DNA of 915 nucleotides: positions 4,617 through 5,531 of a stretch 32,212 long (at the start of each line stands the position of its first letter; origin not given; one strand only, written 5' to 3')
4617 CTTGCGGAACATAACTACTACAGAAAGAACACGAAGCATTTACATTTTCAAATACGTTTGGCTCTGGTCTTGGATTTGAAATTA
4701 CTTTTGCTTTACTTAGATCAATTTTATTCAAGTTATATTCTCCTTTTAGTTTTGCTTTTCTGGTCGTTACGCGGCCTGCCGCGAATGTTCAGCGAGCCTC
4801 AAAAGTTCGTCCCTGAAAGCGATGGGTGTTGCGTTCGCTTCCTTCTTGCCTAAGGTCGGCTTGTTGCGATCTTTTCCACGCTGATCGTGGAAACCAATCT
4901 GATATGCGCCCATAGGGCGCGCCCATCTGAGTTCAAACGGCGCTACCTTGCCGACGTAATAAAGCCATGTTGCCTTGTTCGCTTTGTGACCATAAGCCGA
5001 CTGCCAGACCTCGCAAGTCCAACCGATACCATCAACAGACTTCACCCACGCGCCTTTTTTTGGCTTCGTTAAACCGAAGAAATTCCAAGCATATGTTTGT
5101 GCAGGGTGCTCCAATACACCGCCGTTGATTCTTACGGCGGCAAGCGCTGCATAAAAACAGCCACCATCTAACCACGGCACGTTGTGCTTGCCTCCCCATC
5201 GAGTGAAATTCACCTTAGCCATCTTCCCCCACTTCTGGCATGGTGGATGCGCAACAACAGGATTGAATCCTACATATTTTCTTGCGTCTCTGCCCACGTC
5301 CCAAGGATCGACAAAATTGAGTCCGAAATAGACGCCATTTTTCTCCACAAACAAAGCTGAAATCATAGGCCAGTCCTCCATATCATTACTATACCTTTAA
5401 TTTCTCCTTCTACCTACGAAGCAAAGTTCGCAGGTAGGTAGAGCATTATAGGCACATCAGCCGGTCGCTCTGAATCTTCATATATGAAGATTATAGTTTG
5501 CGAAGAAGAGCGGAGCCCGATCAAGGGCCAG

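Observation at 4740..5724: GC-rich island with a SAM-motif-less C5-MTase-like ORF and a ~300-nt structured leader, apparently inserted between a phage promoter and its gene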

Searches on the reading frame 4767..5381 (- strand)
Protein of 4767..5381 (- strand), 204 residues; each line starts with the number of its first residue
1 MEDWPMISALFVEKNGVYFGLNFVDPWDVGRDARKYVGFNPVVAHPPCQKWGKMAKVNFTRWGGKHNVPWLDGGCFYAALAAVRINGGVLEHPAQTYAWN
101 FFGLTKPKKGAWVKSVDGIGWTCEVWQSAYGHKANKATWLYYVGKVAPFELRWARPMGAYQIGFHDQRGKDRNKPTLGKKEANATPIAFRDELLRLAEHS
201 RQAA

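Call 4: search_protein_families(library=pfam, proteins=[window:4767-5381:-], max_evalue=10)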
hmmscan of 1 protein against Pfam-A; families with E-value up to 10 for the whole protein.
window:4767-5381:- (204 aa): 0 families

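Call 5: search_protein_families(library=phrogs, proteins=[window:4767-5381:-], max_evalue=1)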
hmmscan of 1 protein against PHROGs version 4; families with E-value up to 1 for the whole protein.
window:4767-5381:- (204 aa): 1 family
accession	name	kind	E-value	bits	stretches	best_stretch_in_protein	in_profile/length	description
phrog_12600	-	unknown function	4e-59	200.5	1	6-203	3-197/203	-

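Call 8: search_dna_similar(query=window:4767-5381:-, collection=phages, mode=protein, max_rows=40)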
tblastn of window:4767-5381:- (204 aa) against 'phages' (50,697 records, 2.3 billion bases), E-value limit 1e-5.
Records with a match: 14; places in all: 14; records where one place covers at least 80% of the query: 10.
Best place of each record, by identity: 60-80% 1; <60% 13.
By first word of the organism name: Pseudomonas 6; Caulobacter 2; Ralstonia 1; Xanthomonas 1; Tortoise 1; Caudoviricetes 1; Rhodobacter 1; Microviridae 1.
By host as written in the record: Pseudomonas aeruginosa PA14 3; Pseudomonas aeruginosa UVA4 2; Caulobacter vibrioides CB15 2; Ralstonia pseudosolanacearum NdE 1; Xanthomonas campestris pv. campestris SU1 1; Pseudomonas aeruginosa LRJ32 1; Gopherus morafkai 1; - 1; and 2 more.
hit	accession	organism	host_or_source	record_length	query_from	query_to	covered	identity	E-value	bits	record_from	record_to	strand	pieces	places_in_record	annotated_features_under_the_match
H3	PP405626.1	Ralstonia phage PQ43W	Ralstonia pseudosolanacearum NdE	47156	6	200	96%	62.6%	6e-73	244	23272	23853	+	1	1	none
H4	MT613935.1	Pseudomonas phage Persinger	Pseudomonas aeruginosa UVA4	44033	6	197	94%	48.8%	6e-47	170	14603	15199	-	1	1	hypothetical protein (x2)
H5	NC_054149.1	Pseudomonas phage Persinger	Pseudomonas aeruginosa UVA4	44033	6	197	94%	48.8%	6e-47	170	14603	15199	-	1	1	hypothetical protein | ParB-like partition protein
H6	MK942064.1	Caulobacter phage Jess A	Caulobacter vibrioides CB15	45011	7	197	94%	40.0%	3e-30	122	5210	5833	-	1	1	hypothetical protein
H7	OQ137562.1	Caulobacter phage RapA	Caulobacter vibrioides CB15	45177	7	197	94%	40.0%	3e-30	122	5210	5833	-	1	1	RapA_gp005c: hypothetical protein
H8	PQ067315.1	Xanthomonas phage fSU1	Xanthomonas campestris pv. campestris ...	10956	7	200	95%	36.2%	1e-24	105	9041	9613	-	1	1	hypothetical protein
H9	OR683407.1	Pseudomonas phage Meltemi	Pseudomonas aeruginosa LRJ32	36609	7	197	94%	34.0%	3e-21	96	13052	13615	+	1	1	hypothetical protein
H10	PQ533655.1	Pseudomonas phage Doze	Pseudomonas aeruginosa PA14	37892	7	197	94%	33.5%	2e-20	94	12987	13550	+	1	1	hypothetical protein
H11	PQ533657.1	Pseudomonas phage Frizzy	Pseudomonas aeruginosa PA14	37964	7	197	94%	33.5%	2e-20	94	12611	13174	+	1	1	hypothetical protein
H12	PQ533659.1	Pseudomonas phage Meadow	Pseudomonas aeruginosa PA14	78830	7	197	94%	33.5%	2e-20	94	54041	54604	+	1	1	hypothetical protein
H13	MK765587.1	Tortoise microvirus 37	Gopherus morafkai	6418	6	152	72%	40.5%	7e-19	89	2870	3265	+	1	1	hypothetical protein (x2)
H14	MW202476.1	Caudoviricetes sp.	Manatee Spring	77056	6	144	68%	40.1%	2e-17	85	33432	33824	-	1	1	DNA N-6-adenine-methyltransferase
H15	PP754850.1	Rhodobacter phage Ebor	Rhodobacter capsulatus SB 1003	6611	7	142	67%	37.5%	2e-16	82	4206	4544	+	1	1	putative DNA methylase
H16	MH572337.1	Microviridae sp.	Ciona robusta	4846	7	156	74%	30.3%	2e-9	62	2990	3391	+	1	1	hypothetical protein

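Call 10: get_annotated_region(hit=H3, flank=4000)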
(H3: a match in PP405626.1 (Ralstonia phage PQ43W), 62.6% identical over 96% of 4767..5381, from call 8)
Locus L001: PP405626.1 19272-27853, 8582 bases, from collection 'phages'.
description: Ralstonia phage PQ43W, complete genome.
organism: Ralstonia phage PQ43W (NCBI taxid 3126307)
taxonomy: Viruses; Duplodnaviria; Heunggongvirae; Uroviricota; Caudoviricetes
host: Ralstonia pseudosolanacearum NdE; source: disease plant; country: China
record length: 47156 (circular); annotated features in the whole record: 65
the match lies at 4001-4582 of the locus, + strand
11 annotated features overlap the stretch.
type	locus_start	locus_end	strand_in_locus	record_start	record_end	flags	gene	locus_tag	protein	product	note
CDS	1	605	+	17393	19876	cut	-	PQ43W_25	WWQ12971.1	DNA primase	-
CDS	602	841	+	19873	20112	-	-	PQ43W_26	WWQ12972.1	helix-turn-helix transcriptional regulator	-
CDS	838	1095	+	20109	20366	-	-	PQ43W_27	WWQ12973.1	hypothetical protein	-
CDS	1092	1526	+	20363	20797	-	-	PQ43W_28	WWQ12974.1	hypothetical protein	-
CDS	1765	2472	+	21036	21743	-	-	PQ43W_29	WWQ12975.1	hypothetical protein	-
CDS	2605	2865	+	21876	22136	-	-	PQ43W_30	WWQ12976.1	hypothetical protein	-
CDS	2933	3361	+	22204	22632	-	-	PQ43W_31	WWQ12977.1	major tail protein with Ig-like domain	-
CDS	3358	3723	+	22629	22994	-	-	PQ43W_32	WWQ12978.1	hypothetical protein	-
CDS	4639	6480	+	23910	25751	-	-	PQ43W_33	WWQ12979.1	DNA helicase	-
CDS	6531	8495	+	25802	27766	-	-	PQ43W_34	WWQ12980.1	DNA polymerase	-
CDS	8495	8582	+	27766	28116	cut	-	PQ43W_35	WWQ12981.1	hypothetical protein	-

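Call 11: get_annotated_region(hit=H5, flank=4000)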
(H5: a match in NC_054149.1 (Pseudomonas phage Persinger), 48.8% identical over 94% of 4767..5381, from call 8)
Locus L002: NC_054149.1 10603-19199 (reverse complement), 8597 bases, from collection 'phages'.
description: Pseudomonas phage Persinger, complete genome.
organism: Pseudomonas phage Persinger (NCBI taxid 2749430)
taxonomy: Viruses; Duplodnaviria; Heunggongvirae; Uroviricota; Caudoviricetes; Harrisonburgvirus; Harrisonburgvirus persinger
host: Pseudomonas aeruginosa UVA4; source: compost; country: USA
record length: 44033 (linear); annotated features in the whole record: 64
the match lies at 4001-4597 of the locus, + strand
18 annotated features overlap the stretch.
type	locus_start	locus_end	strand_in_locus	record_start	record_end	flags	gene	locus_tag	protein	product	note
CDS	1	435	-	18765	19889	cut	-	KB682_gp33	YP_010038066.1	exonuclease VIII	gp34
CDS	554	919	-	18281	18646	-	-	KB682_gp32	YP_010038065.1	hypothetical protein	gp35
CDS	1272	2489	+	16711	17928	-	-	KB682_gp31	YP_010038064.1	DNA helicase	gp36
CDS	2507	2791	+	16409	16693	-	-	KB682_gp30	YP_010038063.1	hypothetical protein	gp37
CDS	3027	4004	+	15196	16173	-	-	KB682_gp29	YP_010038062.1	ParB-like partition protein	gp39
CDS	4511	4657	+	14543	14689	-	-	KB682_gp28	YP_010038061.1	hypothetical protein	gp40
CDS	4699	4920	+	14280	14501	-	-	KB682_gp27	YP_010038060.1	hypothetical protein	gp41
CDS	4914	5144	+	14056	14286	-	-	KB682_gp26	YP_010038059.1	hypothetical protein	gp42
CDS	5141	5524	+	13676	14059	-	-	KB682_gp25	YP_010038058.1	endonuclease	gp43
CDS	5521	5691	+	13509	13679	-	-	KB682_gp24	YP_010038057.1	hypothetical protein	gp44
CDS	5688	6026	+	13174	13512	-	-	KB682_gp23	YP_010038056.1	hypothetical protein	gp45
CDS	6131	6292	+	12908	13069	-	-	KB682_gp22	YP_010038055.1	hypothetical protein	gp46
CDS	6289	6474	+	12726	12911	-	-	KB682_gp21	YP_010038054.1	hypothetical protein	gp47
CDS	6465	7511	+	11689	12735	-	-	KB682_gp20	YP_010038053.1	hypothetical protein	gp48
CDS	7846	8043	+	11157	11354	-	-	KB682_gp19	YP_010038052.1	hypothetical protein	gp49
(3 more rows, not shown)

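Call 12: find_homologous_proteins(query=window:4767-5381:-, max_evalue=0.001)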
Query window:4767-5381:- (204 aa): 4904 proteins with E <= 0.001 among 4930 candidates; the best 120 are listed.
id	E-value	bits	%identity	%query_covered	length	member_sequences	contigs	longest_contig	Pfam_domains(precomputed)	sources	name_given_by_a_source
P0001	3.5e-129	447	93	98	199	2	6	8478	-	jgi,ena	-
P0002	7.3e-113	394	82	98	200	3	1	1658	-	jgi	-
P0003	5.2e-110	385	80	98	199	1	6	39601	-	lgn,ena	-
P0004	2.8e-106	372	76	97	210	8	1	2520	-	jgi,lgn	-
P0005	1.4e-105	370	76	98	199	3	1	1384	-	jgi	jgi:hypothetical protein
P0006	2.4e-103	363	76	97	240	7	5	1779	-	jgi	jgi:hypothetical protein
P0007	3.2e-103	362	76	95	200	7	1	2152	-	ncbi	-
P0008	9.5e-103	361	77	97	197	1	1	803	-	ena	-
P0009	2.1e-102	360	75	96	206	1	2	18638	-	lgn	-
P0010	6.7e-101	355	74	98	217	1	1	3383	-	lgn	-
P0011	2.2e-100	353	73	97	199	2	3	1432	-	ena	-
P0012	4.2e-97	342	70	94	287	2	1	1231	-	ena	-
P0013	5.3e-96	339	69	99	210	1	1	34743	-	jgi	jgi:hypothetical protein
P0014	1.8e-95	337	72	96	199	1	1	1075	-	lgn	-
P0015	7.7e-92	325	73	97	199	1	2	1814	-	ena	-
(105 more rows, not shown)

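Call 14: find_encoding_contigs(protein=P0001, flank=4000, max_places=6)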
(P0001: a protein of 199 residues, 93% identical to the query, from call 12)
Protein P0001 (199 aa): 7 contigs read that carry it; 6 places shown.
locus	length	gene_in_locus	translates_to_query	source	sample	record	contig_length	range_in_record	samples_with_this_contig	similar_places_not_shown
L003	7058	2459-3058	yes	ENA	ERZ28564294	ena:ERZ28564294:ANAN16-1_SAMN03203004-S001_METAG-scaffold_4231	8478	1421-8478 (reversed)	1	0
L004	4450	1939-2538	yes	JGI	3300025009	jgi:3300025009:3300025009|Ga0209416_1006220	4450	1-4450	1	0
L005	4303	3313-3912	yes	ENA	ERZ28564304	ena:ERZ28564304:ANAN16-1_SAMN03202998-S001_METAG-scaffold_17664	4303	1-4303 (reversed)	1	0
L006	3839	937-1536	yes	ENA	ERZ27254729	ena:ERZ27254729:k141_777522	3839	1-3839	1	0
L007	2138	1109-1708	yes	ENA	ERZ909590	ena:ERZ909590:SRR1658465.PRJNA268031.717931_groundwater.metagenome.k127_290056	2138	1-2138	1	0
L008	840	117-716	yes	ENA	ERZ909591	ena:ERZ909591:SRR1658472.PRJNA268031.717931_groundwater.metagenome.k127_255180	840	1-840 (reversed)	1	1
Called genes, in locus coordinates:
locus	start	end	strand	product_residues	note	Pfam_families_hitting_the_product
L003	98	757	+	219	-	-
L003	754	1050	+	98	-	-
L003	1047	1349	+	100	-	-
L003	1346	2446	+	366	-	-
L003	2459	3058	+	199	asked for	-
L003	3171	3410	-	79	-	-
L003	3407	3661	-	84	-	PF12728:HTH_17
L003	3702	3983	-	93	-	-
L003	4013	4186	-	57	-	-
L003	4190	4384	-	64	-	-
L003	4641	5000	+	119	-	PF24729:Acb2_Tad1_hairpin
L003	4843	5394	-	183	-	-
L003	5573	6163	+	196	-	-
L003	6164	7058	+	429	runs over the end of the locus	PF04466:Terminase_3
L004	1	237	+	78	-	?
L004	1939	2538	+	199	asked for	-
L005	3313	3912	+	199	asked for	-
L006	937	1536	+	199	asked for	-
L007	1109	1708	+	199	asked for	-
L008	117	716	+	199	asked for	-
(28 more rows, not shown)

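Call 15: find_encoding_contigs(protein=P0003, flank=4000, max_places=6)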
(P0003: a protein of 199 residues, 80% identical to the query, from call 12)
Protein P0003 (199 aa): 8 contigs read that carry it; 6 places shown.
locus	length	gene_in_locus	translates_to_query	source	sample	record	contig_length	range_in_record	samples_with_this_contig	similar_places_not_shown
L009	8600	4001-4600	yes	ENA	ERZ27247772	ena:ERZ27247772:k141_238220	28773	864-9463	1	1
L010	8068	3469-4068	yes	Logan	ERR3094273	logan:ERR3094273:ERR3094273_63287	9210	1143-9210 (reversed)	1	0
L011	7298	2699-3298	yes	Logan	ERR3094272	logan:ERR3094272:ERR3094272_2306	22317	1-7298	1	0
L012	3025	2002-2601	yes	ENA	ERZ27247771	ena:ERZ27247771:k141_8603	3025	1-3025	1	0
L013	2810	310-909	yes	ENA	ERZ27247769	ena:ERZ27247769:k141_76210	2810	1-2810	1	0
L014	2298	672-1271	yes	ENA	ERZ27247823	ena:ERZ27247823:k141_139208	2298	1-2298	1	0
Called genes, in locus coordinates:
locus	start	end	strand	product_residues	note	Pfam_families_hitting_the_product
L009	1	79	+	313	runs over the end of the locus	?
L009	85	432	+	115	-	-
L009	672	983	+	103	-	-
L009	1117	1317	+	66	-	-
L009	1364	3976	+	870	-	PF00176:SNF2-rel_dom, PF14890:Intein_splicing, PF00271:Helicase_C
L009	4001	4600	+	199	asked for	-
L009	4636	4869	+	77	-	-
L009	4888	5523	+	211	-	-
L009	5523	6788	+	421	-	PF10926:DUF2800, PF12705:PDDEXK_1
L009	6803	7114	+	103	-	-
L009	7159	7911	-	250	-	-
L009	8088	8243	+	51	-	-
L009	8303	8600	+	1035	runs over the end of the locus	PF00476:DNA_pol_A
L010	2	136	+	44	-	?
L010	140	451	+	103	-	-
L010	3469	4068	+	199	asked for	-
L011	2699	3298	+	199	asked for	-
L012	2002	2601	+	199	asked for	-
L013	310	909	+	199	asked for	-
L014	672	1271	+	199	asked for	-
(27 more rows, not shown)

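Call 24: search_solved_structures(query=A2, max_evalue=10, show_alignments=3)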
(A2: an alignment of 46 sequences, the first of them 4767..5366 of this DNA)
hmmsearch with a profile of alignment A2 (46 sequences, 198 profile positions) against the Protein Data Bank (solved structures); distinct sequences matched with E-value up to 10: 8.
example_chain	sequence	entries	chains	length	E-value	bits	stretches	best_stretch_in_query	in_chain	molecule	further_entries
8uu4_D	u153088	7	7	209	0.022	17.8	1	153-187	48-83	Large ribosomal subunit protein uL3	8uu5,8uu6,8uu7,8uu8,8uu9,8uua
7nhn_H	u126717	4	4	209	0.074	16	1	153-187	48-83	50S ribosomal protein L3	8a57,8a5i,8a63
6o8w_D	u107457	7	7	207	0.23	14.4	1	153-187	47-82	50S ribosomal protein L3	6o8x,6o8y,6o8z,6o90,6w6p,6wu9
7nhk_H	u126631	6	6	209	0.23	14.4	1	153-187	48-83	50S ribosomal protein L3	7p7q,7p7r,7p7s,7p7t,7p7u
6htq_D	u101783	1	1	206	0.34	13.9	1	153-187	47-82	50S ribosomal protein L3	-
5njt_X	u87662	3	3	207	0.34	13.9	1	153-187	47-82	50S ribosomal protein L3 | Large ribosomal subunit protein uL3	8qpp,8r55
7o5b_a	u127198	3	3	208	0.34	13.9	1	153-187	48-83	50S ribosomal protein L3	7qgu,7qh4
3j3v_D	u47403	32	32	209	0.34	13.9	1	153-187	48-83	50S ribosomal protein L3 | 50S ribosomal protein uL3 | Large ribosomal subunit protein uL3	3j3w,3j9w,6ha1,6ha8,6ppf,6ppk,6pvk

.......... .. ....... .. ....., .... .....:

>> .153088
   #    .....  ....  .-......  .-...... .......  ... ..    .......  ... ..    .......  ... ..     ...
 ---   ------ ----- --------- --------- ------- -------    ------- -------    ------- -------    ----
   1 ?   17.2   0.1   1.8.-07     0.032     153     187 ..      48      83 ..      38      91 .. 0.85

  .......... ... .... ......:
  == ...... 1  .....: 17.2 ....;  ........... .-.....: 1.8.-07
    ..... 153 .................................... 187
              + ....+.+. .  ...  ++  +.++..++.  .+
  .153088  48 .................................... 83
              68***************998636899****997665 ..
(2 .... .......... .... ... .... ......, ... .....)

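Call 29: predict_structure(alignment_id=A2)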
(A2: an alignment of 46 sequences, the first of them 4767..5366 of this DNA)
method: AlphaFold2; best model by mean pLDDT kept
length: 199 residues; sequences in the alignment: 46
mean_pLDDT: 91.2   pTM: 0.88
mean pLDDT of the five models: 91.2, 91.0, 89.8, 89.4, 85.7
residues with pLDDT >= 90: 145; 70-90: 42; 50-70: 12; < 50: 0
segments of 3 or more residues with pLDDT < 50: none
pLDDT, mean of each block of 10 residues (from residue 1): 96 97 96 96 85 80 84 97 96 94 96 96 95 96 96 81 68 90 98 86
secondary structure, 60 per line:
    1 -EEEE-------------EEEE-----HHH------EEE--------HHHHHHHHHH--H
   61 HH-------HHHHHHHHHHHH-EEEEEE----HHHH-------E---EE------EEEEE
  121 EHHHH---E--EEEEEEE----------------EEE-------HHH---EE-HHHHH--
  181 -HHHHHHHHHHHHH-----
elements in order: E2-5 E19-22 E37-39 H48-57 H70-81 E83-88 H93-96 E116-121 H122-125 E132-138 E155-157 H174-178 H182-194

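Call 32: fold_search(model_id=the predicted structure, library=pdb)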
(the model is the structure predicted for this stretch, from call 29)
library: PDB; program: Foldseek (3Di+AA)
matches with E <= 10: 214; with E <= 0.001: 0
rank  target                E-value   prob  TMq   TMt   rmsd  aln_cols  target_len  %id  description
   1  3ubt_A                3.2e-03  0.96  0.39  0.27   6.6       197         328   11  Crystal Structure of C71S Mutant of DNA Cytosine-5 Methyltransferase M.HaeIII Bound to DNA (released 2012-10-03)
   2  1dct_A                6.4e-03  0.96  0.41  0.28   6.2       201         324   11  DNA (CYTOSINE-5) METHYLASE FROM HAEIII COVALENTLY BOUND TO DNA (released 1995-09-15)
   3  8eii_B                7.7e-03  0.91  0.43  0.22   8.3       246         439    9  Cryo-EM structure of human DNMT3B homo-tetramer (form II) (released 2023-09-20)
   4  8eih_A                8.7e-03  0.91  0.36  0.19   6.0       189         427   11  Cryo-EM structure of human DNMT3B homo-tetramer (form I) (released 2023-09-20)
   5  8eij_A                1.6e-02  0.91  0.38  0.20   4.9       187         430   11  Cryo-EM structure of human DNMT3B homo-trimer (released 2023-09-20)
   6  8eij_B                1.7e-02  0.89  0.39  0.20   4.9       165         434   12  Cryo-EM structure of human DNMT3B homo-trimer (released 2023-09-20)
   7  8te4_B                2.3e-02  0.87  0.37  0.28   7.2       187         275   11  Crystal structure of the methyltransferase domain of R882H/N879A DNMT3A homotetramer (released 2024-03-13)
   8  9e00_U                2.7e-02  0.84  0.38  0.28   5.9       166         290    8  Cryo-EM structure of human DNMT3A2-DNMT3B3 complex bound to di-nucleosome (released 2026-02-25)
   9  9e3u_U                3.1e-02  0.80  0.36  0.19   6.1       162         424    8  Cryo-EM structure of DNMT 3A2/3B3 tetramer bound to a di-nucleosome with a 25 base-pair linker (released 2026-01-21)
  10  7v0e_E                3.3e-02  0.33  0.30  0.24  12.5       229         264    8  Crystal structure of the macro-oligomeric form of DNMT3B methyltransferase domain. (released 2022-06-22)
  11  6x9i_A                3.5e-02  0.77  0.39  0.12   6.4       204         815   11  Human DNMT1(729-1600) Bound to Zebularine-Containing 12mer dsDNA (released 2021-07-07)
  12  9mvy_A                4.0e-02  0.47  0.31  0.11   9.9       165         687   12  Crystal structure of ZMET2 in complex with unmethylated CTG DNA and a histone H3Kc9me2 peptide (released 2025-05-21)
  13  7v0e_G                4.0e-02  0.30  0.30  0.24  12.3       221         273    8  Crystal structure of the macro-oligomeric form of DNMT3B methyltransferase domain. (released 2022-06-22)
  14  9e3r_U                4.2e-02  0.75  0.36  0.19   6.1       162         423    8  Cryo-EM structure of PWWP domain deleted DNMT 3A2/3B3 in complex with a di-nucleosome (released 2026-02-18)
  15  9baq_A                4.5e-02  0.66  0.34  0.08   4.6       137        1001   14  CryoEM structure of DIM2-HP1-H3K9me3-DNA complex (released 2024-07-24)
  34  4ft4_A                8.0e-02  0.33  0.29  0.10   9.8       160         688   11  crystal structure of Zea mays ZMET2 in complex H3(1-32)K9me2 peptide and SAH (released 2012-10-17)
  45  4ft4_B                1.3e-01  0.30  0.31  0.10  10.4       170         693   10  crystal structure of Zea mays ZMET2 in complex H3(1-32)K9me2 peptide and SAH (released 2012-10-17)
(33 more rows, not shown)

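Call 33: fold_search(model_id=the predicted structure, library=viral)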
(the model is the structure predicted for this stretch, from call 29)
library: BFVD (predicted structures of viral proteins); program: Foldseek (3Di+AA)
matches with E <= 10: 194; with E <= 0.001: 3
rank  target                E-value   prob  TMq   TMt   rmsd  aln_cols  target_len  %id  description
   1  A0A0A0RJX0            2.4e-05  1.00  0.55  0.53   7.9       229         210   14  (no name in the UniProt tables at hand)
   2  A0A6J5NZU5            7.6e-05  1.00  0.57  0.48   5.1       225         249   17  S-adenosyl-L-methionine-dependent methyltransferase [uncultured Caudovirales phage]
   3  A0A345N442            8.9e-04  1.00  0.48  0.48   7.8       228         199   16  (no name in the UniProt tables at hand)
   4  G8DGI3                1.1e-03  0.98  0.41  0.22   5.8       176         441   14  (no name in the UniProt tables at hand)
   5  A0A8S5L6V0            1.7e-03  0.98  0.45  0.35   7.1       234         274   13  Cytosine specific methyltransferase [Siphoviridae sp. ct45W1]
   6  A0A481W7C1            3.2e-03  0.93  0.36  0.23   9.1       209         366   12  Cytosine-specific methyltransferase [Fusobacterium phage Fnu1]
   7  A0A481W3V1            3.6e-03  0.99  0.53  0.43   7.6       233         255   12  (no name in the UniProt tables at hand)
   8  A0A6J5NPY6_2          3.6e-03  0.99  0.51  0.11   5.9       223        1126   17  Uncharacterized protein [uncultured Caudovirales phage]
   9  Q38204                3.6e-03  0.93  0.41  0.35   9.8       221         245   10  DNA (cytosine-5-)-methyltransferase [Halobacterium phage phiH]
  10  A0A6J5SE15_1          6.3e-03  1.00  0.58  0.10   5.6       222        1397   13  Helicase/UvrB, N-terminal [uncultured Caudovirales phage]
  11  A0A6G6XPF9            7.2e-03  0.91  0.39  0.21   6.2       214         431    9  (no name in the UniProt tables at hand)
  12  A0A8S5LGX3            7.6e-03  0.94  0.43  0.39   8.5       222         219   12  Cytosine specific methyltransferase [Myoviridae sp. cte0t5]
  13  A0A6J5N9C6            1.2e-02  0.89  0.34  0.22   7.2       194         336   12  Cytosine-specific methyltransferase [uncultured Caudovirales phage]
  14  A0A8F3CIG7            1.2e-02  0.75  0.38  0.14  11.1       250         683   11  Cytosine-specific methyltransferase [Ranid herpesvirus 4]
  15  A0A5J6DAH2            1.2e-02  0.60  0.31  0.21  11.4       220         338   11  (no name in the UniProt tables at hand)
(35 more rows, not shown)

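Call 34: search_protein_families(library=ncbifam, proteins=[window:4767-5366:-], max_evalue=1)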
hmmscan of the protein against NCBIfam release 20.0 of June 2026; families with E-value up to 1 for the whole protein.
window:4767-5366:- (199 aa): 0 families
